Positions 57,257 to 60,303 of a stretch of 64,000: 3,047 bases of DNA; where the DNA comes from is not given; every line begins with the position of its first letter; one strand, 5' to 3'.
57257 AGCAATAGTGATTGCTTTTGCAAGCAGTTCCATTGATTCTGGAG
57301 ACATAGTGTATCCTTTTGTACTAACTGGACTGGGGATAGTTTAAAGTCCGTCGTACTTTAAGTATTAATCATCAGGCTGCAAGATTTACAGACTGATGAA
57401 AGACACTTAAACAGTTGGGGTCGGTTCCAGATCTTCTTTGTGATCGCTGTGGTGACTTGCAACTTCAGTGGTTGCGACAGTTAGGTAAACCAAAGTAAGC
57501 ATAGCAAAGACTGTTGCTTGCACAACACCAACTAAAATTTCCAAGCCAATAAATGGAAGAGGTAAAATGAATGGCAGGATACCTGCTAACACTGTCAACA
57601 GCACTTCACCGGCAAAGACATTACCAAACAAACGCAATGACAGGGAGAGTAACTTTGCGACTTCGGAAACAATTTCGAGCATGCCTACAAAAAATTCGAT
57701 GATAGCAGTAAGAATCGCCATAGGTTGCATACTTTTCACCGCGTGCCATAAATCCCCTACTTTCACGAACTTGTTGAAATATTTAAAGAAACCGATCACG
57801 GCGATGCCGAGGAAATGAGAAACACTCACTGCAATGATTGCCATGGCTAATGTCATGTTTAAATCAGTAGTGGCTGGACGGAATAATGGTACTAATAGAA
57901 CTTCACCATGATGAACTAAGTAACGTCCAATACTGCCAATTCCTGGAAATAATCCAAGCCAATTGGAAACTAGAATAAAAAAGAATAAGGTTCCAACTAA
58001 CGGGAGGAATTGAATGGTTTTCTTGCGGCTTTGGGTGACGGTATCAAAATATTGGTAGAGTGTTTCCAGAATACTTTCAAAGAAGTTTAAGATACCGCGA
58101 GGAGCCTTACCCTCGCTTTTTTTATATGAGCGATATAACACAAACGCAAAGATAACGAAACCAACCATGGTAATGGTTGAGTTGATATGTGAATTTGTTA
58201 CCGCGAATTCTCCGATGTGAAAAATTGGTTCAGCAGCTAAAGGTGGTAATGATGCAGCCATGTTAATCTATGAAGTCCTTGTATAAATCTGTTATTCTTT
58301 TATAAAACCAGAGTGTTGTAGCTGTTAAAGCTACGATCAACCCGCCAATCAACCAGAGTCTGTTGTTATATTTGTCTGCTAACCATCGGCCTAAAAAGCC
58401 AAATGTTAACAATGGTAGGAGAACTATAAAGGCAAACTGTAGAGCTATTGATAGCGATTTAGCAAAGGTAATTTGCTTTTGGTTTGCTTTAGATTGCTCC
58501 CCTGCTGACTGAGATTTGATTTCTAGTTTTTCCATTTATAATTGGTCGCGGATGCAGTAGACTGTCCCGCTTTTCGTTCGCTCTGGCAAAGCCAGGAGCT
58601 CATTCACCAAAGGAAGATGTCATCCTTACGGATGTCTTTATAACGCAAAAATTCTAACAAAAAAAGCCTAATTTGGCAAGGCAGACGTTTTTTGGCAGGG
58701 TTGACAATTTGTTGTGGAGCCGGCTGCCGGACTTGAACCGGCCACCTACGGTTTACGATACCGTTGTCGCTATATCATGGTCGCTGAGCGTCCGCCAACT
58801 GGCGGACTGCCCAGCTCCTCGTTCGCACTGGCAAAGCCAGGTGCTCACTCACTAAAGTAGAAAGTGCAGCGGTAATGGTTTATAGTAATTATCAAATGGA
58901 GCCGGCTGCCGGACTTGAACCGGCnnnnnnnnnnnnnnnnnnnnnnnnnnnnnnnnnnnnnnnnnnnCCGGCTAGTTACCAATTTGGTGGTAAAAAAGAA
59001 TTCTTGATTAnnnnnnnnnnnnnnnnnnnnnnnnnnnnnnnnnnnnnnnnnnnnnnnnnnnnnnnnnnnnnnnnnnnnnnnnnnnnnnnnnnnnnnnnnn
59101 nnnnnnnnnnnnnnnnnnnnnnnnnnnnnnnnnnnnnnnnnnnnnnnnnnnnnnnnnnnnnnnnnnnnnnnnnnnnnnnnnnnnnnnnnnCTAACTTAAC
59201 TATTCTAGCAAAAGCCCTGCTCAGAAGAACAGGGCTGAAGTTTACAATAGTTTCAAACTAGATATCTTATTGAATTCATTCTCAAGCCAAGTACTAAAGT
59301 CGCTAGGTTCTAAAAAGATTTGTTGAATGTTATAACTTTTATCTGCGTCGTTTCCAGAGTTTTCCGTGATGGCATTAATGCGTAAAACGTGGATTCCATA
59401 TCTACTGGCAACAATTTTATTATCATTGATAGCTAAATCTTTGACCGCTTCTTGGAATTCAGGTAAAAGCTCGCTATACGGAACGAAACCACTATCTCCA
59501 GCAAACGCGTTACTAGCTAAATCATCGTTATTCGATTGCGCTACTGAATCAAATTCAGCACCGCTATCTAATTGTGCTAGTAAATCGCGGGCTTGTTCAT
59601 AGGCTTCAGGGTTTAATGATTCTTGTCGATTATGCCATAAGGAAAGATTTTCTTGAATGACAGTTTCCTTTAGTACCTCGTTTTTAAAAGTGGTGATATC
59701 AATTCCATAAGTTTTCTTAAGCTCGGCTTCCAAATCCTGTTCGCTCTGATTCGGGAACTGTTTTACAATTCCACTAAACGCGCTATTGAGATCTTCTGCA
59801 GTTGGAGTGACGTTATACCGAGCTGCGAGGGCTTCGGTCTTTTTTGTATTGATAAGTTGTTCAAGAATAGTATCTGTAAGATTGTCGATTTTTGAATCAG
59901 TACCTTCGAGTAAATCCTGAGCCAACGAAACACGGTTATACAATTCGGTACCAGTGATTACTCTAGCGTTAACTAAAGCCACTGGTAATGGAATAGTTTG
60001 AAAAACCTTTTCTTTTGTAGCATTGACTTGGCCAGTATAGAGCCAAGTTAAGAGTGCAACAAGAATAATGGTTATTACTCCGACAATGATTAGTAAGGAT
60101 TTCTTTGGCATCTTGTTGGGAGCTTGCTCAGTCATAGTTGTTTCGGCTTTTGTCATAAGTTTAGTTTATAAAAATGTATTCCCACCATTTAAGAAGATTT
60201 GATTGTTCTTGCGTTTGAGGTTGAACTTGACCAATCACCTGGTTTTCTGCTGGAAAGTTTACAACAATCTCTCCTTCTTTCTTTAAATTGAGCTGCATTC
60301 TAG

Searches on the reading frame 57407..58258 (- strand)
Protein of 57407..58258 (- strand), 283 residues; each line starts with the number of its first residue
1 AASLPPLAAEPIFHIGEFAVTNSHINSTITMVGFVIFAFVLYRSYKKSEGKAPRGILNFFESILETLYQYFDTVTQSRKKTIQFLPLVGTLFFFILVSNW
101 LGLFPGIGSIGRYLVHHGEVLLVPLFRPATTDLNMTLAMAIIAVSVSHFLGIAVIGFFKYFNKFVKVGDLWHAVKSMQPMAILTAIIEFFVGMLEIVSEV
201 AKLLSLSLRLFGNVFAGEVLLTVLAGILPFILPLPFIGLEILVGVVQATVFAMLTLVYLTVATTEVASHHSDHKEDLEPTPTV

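Call 98: search_protein_families(library=pfam, proteins=[window:57407-58258:-], max_evalue=0.001)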
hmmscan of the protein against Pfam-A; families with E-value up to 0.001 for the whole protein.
window:57407-58258:- (283 aa): 1 family
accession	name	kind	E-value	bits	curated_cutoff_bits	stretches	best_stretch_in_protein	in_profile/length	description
PF00119.25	ATP-synt_A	-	3.9e-43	148.3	33.9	1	29-259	4-216/217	ATP synthase A chain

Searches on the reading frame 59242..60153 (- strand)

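Call 98: search_protein_families(library=pfam, proteins=[window:59242-60153:-], max_evalue=0.001)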
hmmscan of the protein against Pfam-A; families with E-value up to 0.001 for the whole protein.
window:59242-60153:- (303 aa): 6 families
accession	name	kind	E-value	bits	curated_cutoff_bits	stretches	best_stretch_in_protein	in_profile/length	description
PF13616.12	Rotamase_3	-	1.2e-14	55.3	22.5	1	176-260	28-113/116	PPIC-type PPIASE domain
PF00639.27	Rotamase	-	1.4e-11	45.6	21.7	1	180-260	14-96/97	PPIC-type PPIASE domain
PF09312.16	SurA_N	-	3.9e-07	30.7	30.8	1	58-168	5-116/118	SurA N-terminal domain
PF13624.11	SurA_N_3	-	1.1e-05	25.8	27.2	1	17-134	9-124/162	SurA-like N-terminal domain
PF13145.12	Rotamase_2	-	0.00021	22.5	27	1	187-264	34-110/121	PPIC-type PPIASE domain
PF13623.11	SurA_N_2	-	0.00073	19.9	28.5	0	14-134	3-130/145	SurA-like N-terminal domain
